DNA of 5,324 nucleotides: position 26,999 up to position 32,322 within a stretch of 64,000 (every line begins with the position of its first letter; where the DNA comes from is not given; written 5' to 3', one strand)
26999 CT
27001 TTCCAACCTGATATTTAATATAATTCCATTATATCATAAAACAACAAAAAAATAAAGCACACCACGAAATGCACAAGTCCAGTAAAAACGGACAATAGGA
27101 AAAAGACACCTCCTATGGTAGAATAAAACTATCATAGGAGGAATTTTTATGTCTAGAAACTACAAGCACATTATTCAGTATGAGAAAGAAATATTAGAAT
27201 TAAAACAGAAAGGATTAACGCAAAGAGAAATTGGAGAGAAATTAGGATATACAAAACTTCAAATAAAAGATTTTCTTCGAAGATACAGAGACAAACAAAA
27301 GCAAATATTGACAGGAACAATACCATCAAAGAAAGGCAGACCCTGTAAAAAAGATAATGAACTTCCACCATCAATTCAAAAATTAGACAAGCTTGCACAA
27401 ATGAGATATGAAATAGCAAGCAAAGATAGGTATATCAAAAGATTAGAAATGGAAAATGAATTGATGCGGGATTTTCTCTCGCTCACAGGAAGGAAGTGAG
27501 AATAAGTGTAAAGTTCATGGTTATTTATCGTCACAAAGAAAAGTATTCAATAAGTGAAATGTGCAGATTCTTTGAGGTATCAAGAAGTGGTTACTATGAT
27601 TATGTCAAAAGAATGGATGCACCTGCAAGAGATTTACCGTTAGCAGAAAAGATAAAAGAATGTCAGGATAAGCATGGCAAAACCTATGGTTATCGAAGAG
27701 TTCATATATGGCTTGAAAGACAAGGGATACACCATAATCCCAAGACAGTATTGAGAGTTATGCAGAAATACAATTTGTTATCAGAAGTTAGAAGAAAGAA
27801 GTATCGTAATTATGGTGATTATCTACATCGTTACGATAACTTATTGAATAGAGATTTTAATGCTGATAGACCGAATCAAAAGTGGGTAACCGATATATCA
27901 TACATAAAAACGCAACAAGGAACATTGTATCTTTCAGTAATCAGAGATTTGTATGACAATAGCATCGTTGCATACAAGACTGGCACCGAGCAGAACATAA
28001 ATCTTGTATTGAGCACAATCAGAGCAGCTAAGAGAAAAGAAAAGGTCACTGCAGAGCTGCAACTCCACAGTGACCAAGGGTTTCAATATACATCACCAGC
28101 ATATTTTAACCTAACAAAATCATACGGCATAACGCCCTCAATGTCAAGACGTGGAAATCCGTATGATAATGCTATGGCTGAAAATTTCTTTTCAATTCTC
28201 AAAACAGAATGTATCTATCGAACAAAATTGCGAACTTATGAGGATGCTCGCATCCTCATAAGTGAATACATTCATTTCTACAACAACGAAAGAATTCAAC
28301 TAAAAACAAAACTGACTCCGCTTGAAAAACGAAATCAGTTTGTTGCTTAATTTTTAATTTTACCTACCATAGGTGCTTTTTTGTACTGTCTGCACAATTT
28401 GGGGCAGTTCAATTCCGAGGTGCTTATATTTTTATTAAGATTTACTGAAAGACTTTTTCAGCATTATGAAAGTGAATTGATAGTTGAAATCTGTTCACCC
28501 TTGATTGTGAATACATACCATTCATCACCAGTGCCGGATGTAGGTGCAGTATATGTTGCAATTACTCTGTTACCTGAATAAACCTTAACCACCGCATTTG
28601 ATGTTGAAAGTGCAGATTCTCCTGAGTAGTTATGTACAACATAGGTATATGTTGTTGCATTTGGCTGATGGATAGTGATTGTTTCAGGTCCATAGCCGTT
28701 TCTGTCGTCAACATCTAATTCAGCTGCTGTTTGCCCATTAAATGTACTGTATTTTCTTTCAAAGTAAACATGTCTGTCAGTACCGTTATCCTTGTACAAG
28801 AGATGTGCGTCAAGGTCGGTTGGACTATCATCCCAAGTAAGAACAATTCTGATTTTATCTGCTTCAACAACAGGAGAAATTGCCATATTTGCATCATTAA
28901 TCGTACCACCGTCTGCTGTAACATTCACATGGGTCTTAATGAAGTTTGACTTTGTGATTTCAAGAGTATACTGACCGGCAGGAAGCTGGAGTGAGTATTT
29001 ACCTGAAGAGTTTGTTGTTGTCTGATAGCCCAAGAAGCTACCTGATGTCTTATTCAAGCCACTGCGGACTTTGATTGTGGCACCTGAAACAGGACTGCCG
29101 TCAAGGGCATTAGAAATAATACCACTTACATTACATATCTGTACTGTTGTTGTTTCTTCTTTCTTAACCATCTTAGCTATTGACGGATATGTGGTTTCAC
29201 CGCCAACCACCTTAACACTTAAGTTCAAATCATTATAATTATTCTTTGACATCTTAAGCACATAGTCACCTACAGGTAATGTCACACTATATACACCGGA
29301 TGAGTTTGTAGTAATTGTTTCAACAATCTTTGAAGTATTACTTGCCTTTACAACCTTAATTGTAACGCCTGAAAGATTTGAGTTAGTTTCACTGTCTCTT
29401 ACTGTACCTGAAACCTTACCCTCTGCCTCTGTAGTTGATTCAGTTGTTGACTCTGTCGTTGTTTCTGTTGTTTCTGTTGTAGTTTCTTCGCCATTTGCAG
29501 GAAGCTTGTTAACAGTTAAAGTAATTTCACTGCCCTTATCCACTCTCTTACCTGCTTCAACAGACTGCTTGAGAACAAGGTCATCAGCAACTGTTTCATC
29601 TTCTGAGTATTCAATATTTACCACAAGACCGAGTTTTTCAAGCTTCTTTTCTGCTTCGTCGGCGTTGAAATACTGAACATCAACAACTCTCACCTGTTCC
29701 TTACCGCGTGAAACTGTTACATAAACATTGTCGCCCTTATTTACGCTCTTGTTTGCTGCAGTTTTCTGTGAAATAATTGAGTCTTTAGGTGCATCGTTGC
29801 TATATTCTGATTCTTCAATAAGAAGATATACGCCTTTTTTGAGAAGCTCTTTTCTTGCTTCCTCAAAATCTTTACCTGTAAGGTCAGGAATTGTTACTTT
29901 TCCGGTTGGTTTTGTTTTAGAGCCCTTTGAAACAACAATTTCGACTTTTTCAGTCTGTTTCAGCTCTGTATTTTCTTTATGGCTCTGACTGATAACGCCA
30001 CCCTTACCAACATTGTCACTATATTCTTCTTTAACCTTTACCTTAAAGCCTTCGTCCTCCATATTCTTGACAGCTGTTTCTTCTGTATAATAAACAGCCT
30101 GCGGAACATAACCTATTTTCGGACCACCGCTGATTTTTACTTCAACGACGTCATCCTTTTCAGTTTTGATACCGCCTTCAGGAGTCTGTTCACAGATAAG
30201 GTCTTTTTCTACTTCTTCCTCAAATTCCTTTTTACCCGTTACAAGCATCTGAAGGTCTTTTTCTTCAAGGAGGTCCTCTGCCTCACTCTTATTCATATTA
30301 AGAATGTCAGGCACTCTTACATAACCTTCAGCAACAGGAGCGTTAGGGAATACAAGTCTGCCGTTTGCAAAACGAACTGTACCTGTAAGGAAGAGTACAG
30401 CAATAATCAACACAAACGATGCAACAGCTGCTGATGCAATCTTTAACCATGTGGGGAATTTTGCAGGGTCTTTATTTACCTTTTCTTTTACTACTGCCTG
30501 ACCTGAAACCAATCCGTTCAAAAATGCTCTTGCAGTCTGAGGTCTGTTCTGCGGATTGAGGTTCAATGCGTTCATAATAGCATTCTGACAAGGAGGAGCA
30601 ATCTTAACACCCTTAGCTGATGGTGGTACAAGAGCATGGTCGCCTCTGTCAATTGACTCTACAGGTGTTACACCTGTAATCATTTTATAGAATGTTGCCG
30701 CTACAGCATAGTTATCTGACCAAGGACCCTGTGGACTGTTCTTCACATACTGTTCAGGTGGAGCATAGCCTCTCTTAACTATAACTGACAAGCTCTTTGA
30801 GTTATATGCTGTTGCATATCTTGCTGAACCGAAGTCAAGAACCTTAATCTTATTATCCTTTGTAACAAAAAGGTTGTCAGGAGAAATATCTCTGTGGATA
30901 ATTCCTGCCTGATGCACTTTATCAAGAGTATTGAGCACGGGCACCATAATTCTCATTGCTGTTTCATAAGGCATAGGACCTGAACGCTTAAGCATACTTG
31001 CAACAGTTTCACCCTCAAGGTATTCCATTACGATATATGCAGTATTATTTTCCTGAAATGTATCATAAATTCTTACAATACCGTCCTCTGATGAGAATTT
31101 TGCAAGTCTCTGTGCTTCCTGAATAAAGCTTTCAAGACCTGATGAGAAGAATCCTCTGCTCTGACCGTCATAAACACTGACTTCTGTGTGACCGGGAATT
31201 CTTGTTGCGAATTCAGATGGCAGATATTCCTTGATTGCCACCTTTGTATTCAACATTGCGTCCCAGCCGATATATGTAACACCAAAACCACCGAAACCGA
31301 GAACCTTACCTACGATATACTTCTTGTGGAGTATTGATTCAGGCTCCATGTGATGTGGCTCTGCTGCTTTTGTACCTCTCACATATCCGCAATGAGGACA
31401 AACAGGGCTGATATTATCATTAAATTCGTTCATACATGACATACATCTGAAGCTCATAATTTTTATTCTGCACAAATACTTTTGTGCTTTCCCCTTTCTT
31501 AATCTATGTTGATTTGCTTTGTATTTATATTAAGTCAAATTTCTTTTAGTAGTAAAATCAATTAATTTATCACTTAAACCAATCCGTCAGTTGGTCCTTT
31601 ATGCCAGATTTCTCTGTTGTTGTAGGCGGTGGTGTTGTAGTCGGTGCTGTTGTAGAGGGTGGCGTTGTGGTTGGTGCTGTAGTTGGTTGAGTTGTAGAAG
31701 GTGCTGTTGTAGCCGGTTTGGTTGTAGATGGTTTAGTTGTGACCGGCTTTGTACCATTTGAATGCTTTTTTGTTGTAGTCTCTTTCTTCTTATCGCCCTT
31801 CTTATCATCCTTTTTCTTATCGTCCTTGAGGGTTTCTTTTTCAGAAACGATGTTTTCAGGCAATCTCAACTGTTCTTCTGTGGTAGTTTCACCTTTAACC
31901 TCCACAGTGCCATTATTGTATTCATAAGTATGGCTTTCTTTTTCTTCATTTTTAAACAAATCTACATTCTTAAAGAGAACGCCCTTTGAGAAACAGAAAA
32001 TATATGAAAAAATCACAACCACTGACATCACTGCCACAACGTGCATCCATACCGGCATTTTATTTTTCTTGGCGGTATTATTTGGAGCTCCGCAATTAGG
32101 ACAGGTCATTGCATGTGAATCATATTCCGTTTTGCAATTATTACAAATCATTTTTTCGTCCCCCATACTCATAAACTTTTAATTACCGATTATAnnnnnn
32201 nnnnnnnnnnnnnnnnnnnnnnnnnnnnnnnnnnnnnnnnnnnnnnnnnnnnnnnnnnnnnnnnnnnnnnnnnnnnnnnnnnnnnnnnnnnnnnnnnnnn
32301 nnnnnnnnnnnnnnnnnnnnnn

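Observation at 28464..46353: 17.7-kb single-operon Ser/Thr phosphosignalling supercluster (3 kinases, 2 PP2C, 7 FHA domains, vWA, FHA-gated ABC exporter, LytTR regulator) next to ftsZ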

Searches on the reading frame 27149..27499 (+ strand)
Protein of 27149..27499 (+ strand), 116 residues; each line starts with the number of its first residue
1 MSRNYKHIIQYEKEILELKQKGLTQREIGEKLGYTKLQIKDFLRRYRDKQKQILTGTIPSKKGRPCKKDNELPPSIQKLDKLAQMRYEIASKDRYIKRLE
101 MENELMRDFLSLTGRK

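Call 4: search_protein_families(library=pfam, proteins=[window:27149-27499:+], max_evalue=0.01)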
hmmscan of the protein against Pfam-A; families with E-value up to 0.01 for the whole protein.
window:27149-27499:+ (116 aa): 3 families
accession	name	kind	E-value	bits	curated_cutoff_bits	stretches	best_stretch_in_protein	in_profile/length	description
PF13518.12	HTH_28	-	0.00027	21.4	25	1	14-47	4-37/52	Helix-turn-helix domain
PF01381.28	HTH_3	-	0.0024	18.3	23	0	18-47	5-34/55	Helix-turn-helix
PF13384.12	HTH_23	-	0.004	17.4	24.6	1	14-48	9-43/50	Homeodomain-like domain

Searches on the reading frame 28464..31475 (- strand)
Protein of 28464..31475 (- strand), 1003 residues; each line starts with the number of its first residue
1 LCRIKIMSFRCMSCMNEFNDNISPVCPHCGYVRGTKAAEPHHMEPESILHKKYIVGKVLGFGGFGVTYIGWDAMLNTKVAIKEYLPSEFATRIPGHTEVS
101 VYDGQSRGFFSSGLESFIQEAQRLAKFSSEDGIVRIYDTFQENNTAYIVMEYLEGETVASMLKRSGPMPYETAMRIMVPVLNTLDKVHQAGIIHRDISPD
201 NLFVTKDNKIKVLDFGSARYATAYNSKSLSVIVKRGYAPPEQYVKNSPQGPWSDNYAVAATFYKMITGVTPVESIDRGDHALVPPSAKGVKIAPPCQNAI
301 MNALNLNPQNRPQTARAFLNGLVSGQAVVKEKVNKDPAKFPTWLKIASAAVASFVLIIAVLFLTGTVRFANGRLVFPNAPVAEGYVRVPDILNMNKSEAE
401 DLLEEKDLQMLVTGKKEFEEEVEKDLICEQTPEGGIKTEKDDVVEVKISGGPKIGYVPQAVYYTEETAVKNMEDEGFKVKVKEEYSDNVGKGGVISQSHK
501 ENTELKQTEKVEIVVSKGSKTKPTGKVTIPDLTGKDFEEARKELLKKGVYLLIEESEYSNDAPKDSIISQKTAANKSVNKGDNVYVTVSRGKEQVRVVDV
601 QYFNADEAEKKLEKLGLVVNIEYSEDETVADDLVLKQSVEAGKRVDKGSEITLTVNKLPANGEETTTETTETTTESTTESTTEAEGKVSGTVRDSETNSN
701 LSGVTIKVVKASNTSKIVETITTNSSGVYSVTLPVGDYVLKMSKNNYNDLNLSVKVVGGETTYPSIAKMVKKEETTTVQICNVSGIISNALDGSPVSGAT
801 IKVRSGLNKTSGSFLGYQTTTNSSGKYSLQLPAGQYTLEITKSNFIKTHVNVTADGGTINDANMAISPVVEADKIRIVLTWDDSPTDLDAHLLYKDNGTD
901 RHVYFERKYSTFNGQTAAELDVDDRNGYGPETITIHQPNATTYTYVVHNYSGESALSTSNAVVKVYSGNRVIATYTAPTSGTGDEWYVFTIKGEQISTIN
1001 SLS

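Call 4: search_protein_families(library=pfam, proteins=[window:28464-31475:-], max_evalue=0.01)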
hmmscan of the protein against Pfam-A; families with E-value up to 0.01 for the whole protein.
window:28464-31475:- (1003 aa): 18 families
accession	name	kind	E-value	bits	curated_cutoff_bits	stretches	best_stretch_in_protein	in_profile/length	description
PF03793.24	PASTA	-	3.3e-47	158.7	23.2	4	527-589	1-63/64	PASTA domain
PF00069.31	Pkinase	-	8.3e-36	124.2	31.7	1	53-313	1-253/263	Protein kinase domain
PF07714.23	PK_Tyr_Ser-Thr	-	9.4e-19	68.2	23.1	1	114-313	45-250/258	Protein tyrosine and serine/threonine kinase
PF13715.12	CarbopepD_reg_2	-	7.1e-12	45.6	32.2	2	688-766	1-74/88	CarboxypepD_reg-like domain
PF03109.22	ABC1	-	1.8e-07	31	22.9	1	143-231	140-227/244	ABC1 atypical kinase-like domain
PF17210.9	SdrD_B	-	2.9e-07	31.1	29.7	2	794-863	22-88/112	SdrD B-like domain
PF17802.7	SpaA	-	9.8e-07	29.3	23.1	1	689-741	4-57/91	Prealbumin-like fold domain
PF01636.29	APH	-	1.5e-05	25.3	23.2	1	188-222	166-201/239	Phosphotransferase enzyme family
PF14531.12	Kinase-like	-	2.9e-05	23.9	25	1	126-243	101-213/289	Kinase-like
PF08400.16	phage_tail_N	-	8.1e-05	23.1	26.6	1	783-863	5-90/134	Prophage tail fibre N-terminal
PF01163.29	RIO1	-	0.00022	21.3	22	1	145-218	80-151/187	RIO domain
PF08308.17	PEGA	-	0.00027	21.2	20.8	0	731-762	29-61/71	PEGA domain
PF04471.18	Mrr_cat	-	0.00044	20.8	21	1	532-625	4-91/115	Restriction endonuclease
PF16405.10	DUF5013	-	0.0012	19.5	28.5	0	828-862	68-107/149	Domain of unknown function (DUF5013)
PF06293.20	Kdo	-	0.0015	18.4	21.3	1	144-222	90-173/207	Lipopolysaccharide kinase (Kdo/WaaP) family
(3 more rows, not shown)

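Call 52: search_protein_families(library=ncbifam, proteins=[window:28464-31475:-], max_evalue=0.001)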
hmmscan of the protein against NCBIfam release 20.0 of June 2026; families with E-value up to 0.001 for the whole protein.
window:28464-31475:- (1003 aa): 20 families
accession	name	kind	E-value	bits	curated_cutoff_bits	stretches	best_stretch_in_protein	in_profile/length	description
NF033483.0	PknB_PASTA_kin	equivalog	2.6e-98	330.4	450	3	115-323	52-266/563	Stk1 family PASTA domain-containing Ser/Thr kinase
NF047741.1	antiphage_MADS6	equivalog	2.5e-35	122.1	460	3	168-327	296-462/612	methylation-associated defense system protein kinase MAD6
NF038150.1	lanthi_synth_IV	equivalog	9.9e-22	77.1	650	1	119-317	241-451/851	class IV lanthionine synthetase LanL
NF052427.1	StpK7MSMEG_1200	equivalog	3.8e-21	75.2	900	1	52-317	8-260/601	serine/threonine protein kinase StpK7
NF038151.1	lanthi_synth_III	equivalog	3.8e-21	75.2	575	1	49-279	218-436/833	class III lanthionine synthetase LanKC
TIGR03903.1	TOMM_kin_cyc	equivalog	6.4e-18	64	705.75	1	132-273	39-190/1267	TOMM system kinase/cyclase fusion protein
NF033442.0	BREX_PglW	equivalog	1.4e-13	49.6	990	1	117-272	555-710/1391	BREX system serine/threonine kinase PglW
NF009651.0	PRK13184.1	equivalog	8.4e-12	43.9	839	1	116-231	48-173/932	serine/threonine-protein kinase PknD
NF052345.1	S_layer_anammox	exception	1.6e-11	42.4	1400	2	775-898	1307-1422/1596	Kustd1514 family S-layer glycoprotein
NF058632.1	SerThrKinPrkT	equivalog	8.3e-11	41.5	280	1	141-218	90-165/322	serine/threonine protein kinase PrkT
TIGR03724.2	arch_bud32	equivalog_domain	7e-10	38.7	125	1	142-233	64-146/193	KEOPS complex kinase/ATPase Bud32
NF043056.1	T4SS_LegK1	equivalog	8.5e-10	37.8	550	1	136-259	144-277/516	Dot/Icm T4SS effector kinase LegK1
NF011464.0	PRK14879.1-7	equivalog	1.2e-09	38.2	246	1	129-229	64-160/221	Kae1-associated kinase Bud32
NF011460.0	PRK14879.1-1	equivalog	1.1e-08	34.6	199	1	144-222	84-161/232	Kae1-associated kinase Bud32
NF053615.1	SerThrKinAfsKStmc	equivalog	2.3e-08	33.2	1300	1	149-272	90-213/809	protein serine/threonine kinase AfsK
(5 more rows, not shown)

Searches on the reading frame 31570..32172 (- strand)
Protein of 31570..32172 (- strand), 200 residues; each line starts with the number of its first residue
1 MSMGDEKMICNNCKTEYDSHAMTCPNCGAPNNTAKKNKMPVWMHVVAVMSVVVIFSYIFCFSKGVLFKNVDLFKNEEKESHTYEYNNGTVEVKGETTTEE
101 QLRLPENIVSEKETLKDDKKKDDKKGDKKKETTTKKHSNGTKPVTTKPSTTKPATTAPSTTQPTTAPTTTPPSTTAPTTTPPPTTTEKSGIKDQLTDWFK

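Call 4: search_protein_families(library=pfam, proteins=[window:31570-32172:-], max_evalue=0.01)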
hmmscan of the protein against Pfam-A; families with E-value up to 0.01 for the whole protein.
window:31570-32172:- (200 aa): 5 families
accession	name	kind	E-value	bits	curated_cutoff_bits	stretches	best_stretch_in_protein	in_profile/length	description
PF13240.11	Zn_Ribbon_1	-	0.00038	20.6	25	1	10-30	2-22/23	zinc-ribbon domain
PF13248.11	Zn_ribbon_3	-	0.0012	18.7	27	1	8-30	3-25/26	zinc-ribbon domain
PF10601.15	zf-LITAF-like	-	0.0014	19.2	23.8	1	19-61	3-44/70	LITAF-like zinc ribbon domain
PF22251.1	PFF1_TM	-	0.0019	18.2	32.3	1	54-164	100-212/300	Vacuolar membrane protease, transmembrane domain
PF12773.13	DZR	-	0.007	16.9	27.3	0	10-30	1-21/45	Double zinc ribbon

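Call 52: search_protein_families(library=ncbifam, proteins=[window:31570-32172:-], max_evalue=0.001)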
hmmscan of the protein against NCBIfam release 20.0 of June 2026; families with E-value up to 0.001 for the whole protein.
window:31570-32172:- (200 aa): 0 families
